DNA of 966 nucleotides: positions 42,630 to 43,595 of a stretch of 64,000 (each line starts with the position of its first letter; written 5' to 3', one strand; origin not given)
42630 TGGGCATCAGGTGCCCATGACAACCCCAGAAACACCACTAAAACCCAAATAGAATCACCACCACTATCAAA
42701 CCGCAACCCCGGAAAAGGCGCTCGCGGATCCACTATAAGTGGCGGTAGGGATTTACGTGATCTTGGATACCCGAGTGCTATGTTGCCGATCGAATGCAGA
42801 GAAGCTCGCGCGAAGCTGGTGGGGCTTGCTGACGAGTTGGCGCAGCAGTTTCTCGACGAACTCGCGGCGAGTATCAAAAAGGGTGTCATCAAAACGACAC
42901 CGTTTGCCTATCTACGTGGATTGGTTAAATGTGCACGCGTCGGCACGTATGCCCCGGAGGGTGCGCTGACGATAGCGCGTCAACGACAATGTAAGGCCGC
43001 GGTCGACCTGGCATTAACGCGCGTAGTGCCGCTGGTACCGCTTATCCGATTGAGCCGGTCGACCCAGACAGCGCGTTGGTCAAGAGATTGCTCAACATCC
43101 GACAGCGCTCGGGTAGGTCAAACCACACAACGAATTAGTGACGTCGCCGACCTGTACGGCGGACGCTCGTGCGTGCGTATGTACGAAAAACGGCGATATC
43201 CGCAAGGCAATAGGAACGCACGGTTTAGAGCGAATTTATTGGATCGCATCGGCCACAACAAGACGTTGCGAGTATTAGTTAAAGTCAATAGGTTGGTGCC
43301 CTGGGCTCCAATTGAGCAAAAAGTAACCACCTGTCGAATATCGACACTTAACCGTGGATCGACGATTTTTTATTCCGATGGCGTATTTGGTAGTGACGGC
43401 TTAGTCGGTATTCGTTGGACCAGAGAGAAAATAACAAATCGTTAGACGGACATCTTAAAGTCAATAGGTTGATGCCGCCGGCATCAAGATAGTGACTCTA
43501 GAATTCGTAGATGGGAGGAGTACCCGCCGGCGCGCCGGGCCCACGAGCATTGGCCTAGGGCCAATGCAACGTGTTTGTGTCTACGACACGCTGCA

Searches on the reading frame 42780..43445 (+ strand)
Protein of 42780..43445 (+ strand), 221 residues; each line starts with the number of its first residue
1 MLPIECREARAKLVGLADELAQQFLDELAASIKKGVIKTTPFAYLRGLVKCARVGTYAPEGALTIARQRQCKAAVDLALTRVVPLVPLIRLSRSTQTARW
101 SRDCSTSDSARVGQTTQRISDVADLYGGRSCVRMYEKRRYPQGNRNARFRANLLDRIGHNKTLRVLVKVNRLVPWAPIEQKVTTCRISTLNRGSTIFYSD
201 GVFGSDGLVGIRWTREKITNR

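Call 8: search_protein_families(library=pfam, proteins=[window:42780-43445:+])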
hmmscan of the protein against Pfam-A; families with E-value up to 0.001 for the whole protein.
window:42780-43445:+ (221 aa): 0 families

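Call 19: search_protein_families(library=pfam, proteins=[window:42780-43445:+], max_evalue=1)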
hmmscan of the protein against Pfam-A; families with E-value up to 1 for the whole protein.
window:42780-43445:+ (221 aa): 0 families
